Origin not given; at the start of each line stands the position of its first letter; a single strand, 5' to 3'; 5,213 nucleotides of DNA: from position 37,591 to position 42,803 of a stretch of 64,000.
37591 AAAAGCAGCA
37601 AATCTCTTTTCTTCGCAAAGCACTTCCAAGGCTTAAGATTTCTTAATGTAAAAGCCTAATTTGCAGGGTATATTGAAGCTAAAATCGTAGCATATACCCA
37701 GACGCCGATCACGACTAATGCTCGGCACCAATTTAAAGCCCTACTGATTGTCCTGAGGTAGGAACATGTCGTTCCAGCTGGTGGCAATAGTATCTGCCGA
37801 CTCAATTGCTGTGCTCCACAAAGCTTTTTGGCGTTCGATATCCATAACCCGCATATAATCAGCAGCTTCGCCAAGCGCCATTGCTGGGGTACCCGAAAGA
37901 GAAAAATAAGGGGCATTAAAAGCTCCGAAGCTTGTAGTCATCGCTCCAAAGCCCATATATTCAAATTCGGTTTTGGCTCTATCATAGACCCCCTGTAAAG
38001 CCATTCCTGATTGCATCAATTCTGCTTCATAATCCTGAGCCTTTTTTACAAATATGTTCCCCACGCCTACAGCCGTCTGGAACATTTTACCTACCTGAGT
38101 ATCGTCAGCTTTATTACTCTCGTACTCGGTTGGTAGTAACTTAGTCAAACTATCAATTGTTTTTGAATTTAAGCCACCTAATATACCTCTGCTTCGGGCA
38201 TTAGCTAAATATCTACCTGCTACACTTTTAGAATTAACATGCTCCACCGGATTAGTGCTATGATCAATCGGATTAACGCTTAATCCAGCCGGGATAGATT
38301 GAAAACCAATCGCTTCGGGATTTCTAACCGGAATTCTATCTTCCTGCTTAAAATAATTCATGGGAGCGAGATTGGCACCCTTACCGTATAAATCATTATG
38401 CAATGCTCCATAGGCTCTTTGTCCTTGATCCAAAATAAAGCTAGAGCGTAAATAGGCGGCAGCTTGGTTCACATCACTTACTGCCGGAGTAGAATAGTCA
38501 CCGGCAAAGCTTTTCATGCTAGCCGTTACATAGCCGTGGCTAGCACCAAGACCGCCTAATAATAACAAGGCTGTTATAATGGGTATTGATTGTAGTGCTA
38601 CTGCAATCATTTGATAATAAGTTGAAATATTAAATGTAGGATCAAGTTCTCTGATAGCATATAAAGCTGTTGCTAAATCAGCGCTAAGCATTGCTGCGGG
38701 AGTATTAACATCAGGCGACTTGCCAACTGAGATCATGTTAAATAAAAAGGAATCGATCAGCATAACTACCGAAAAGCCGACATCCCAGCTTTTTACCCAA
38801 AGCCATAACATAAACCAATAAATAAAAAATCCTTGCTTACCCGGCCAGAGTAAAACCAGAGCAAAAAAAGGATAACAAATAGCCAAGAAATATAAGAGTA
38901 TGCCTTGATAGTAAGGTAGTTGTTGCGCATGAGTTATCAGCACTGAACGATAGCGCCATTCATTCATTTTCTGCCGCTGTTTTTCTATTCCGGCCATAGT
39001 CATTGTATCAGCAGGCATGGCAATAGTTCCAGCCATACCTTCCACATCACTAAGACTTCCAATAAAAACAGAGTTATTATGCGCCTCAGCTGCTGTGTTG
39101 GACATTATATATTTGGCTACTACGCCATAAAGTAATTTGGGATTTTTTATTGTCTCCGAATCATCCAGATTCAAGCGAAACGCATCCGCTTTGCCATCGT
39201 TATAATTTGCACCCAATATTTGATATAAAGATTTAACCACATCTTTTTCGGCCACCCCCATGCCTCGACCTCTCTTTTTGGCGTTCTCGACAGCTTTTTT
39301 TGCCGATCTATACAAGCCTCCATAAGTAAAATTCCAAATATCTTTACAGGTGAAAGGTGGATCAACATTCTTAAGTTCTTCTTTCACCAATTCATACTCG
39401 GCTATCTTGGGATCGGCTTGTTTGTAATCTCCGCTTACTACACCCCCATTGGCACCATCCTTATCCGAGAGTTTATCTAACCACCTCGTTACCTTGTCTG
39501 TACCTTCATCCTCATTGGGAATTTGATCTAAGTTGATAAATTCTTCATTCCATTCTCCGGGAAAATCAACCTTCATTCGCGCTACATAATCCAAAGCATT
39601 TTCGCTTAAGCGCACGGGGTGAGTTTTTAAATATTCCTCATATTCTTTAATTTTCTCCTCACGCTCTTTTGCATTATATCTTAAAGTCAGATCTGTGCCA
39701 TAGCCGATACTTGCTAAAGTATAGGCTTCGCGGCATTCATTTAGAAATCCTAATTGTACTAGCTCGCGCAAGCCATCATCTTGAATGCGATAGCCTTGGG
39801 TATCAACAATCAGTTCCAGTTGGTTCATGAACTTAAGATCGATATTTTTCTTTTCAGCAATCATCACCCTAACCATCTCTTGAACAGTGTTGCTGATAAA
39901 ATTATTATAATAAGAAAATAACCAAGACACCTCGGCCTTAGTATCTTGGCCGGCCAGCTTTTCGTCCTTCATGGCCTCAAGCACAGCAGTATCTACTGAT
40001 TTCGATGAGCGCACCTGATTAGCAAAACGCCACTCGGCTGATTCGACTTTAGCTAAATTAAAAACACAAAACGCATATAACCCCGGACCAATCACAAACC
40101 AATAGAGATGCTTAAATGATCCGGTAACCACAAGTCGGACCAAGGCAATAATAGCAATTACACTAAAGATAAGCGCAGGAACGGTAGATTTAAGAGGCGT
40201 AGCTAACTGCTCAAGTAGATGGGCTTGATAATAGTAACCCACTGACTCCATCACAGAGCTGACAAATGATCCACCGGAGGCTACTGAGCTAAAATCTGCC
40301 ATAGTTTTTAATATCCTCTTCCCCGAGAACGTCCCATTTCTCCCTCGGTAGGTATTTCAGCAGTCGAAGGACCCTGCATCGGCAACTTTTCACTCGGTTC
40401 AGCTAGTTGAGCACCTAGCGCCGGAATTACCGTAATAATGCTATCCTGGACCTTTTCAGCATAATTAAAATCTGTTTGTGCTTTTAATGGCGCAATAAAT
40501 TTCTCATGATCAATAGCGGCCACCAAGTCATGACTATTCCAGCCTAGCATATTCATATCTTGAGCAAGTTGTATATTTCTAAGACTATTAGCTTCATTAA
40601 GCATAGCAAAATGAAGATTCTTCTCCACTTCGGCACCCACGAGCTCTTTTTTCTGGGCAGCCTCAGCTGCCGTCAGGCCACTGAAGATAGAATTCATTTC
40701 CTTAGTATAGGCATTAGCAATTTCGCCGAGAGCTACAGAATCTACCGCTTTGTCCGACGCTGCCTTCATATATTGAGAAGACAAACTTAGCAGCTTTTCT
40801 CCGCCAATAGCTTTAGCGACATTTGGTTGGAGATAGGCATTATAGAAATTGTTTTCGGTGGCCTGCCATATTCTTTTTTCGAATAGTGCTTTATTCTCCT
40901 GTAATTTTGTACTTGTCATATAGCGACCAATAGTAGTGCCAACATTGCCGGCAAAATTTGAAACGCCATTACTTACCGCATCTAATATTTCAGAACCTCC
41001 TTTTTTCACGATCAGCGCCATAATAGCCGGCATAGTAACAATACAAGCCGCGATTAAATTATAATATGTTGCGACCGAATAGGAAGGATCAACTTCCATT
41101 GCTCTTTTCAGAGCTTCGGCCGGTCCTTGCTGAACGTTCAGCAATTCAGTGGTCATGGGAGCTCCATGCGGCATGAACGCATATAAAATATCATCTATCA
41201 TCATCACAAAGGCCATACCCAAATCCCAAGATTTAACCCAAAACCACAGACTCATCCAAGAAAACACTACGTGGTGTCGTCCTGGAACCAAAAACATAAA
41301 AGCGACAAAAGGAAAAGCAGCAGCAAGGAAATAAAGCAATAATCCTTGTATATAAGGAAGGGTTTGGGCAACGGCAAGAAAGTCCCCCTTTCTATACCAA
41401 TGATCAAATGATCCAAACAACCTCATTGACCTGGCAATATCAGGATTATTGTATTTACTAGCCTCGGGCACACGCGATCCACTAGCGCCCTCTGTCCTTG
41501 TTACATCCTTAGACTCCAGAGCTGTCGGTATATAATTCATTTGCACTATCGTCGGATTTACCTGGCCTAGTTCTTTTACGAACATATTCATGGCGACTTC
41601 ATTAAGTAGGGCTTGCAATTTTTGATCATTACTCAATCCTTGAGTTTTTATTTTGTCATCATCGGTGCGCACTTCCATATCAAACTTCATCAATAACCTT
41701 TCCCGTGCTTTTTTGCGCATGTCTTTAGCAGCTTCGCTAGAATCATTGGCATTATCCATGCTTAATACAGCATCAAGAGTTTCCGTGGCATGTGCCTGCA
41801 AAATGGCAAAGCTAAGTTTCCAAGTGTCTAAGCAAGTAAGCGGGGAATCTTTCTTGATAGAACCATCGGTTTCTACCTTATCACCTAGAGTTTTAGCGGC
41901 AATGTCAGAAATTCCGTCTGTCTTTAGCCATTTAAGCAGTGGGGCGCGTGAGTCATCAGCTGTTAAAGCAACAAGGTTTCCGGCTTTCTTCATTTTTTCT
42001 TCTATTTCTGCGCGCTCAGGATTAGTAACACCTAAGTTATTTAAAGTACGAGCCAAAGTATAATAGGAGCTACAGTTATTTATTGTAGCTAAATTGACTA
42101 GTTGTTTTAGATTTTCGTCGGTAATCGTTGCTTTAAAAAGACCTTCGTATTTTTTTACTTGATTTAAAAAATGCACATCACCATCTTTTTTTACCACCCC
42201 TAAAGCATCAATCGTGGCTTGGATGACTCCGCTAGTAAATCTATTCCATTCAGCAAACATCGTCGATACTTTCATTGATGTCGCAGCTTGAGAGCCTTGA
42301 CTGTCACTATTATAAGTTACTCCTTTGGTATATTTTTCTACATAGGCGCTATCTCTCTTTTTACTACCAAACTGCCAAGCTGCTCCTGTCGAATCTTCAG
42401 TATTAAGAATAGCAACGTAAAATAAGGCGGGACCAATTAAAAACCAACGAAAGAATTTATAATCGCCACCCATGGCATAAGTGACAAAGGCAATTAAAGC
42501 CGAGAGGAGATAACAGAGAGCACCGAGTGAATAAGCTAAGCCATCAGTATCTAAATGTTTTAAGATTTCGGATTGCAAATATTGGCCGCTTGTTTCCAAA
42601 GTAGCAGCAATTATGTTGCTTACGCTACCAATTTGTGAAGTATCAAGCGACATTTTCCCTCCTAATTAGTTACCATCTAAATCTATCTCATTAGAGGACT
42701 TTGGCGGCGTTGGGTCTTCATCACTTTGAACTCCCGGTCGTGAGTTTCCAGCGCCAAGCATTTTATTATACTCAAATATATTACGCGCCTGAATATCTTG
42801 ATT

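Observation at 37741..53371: Chromosomal operon built only from F-type T4SS accessory envelope proteins (TraF-like, TraH-position protein, 5x TraG_N-like) with no secretion ATPase, pilin, coupling protein or relaxase in view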

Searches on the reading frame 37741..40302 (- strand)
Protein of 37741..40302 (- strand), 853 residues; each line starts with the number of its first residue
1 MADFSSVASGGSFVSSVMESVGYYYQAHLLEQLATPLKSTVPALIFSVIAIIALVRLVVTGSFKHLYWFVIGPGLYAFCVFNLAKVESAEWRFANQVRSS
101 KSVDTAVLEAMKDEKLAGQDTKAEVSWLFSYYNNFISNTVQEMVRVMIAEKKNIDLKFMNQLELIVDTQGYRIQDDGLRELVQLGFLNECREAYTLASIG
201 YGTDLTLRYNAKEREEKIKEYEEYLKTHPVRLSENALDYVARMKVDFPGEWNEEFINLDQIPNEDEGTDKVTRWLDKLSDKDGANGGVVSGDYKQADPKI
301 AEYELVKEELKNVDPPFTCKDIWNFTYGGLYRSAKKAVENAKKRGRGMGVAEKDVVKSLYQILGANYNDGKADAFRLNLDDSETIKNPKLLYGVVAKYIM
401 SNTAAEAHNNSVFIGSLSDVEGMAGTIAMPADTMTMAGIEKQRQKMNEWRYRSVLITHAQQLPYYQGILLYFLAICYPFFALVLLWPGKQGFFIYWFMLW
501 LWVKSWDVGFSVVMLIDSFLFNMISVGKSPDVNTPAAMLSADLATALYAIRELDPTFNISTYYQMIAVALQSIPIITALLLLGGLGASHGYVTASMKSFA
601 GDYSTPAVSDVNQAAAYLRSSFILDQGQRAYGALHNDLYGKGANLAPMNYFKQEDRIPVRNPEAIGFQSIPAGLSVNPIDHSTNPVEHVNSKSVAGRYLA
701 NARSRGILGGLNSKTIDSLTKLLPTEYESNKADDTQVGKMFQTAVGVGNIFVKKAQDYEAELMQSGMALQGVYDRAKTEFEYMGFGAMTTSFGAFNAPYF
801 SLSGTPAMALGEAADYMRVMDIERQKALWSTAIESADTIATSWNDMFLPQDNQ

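Call 4: search_protein_families(library=pfam, proteins=[window:37741-40302:-], max_evalue=0.1)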
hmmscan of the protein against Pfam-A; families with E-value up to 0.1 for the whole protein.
window:37741-40302:- (853 aa): 2 families
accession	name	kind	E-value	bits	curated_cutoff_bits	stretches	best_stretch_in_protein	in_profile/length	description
PF07916.16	TraG_N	-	6.8e-07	29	36.1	1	398-589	272-448/462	TraG-like protein, N-terminal region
PF14626.12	RNase_Zc3h12a_2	-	0.014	16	23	0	126-163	28-65/122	Zc3h12a-like Ribonuclease NYN domain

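Call 6: search_protein_families(library=ncbifam, proteins=[window:37741-40302:-], max_evalue=0.1)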
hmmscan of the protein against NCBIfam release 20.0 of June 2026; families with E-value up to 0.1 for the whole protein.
window:37741-40302:- (853 aa): 0 families

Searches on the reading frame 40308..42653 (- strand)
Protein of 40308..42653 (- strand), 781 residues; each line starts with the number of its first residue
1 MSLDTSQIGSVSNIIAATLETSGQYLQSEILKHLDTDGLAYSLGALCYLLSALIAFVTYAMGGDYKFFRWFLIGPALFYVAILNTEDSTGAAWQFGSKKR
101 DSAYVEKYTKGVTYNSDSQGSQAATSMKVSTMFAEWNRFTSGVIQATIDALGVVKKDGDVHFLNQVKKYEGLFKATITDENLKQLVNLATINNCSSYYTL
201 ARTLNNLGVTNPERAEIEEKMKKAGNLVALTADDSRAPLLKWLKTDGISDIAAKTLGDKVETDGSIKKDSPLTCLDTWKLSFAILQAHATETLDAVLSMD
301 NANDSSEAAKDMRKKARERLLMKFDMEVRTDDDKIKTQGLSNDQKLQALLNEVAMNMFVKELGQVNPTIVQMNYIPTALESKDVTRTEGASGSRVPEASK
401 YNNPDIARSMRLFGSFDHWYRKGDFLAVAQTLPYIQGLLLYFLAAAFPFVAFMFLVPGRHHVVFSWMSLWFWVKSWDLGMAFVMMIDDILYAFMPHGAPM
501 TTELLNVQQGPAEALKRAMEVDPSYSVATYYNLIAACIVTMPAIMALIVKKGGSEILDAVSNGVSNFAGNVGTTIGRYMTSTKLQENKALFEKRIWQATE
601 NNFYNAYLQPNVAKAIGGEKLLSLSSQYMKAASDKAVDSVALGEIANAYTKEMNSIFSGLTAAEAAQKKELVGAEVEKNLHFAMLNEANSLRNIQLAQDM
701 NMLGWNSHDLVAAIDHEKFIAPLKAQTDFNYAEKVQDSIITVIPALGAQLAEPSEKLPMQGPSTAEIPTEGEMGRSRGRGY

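Call 4: search_protein_families(library=pfam, proteins=[window:40308-42653:-], max_evalue=0.1)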
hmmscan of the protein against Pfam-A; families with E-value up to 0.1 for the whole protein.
window:40308-42653:- (781 aa): 1 family
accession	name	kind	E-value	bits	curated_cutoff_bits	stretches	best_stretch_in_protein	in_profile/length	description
PF07916.16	TraG_N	-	2.3e-08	33.9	36.1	1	191-561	165-451/462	TraG-like protein, N-terminal region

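Call 6: search_protein_families(library=ncbifam, proteins=[window:40308-42653:-], max_evalue=0.1)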
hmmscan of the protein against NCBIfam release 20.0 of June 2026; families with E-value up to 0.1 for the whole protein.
window:40308-42653:- (781 aa): 0 families
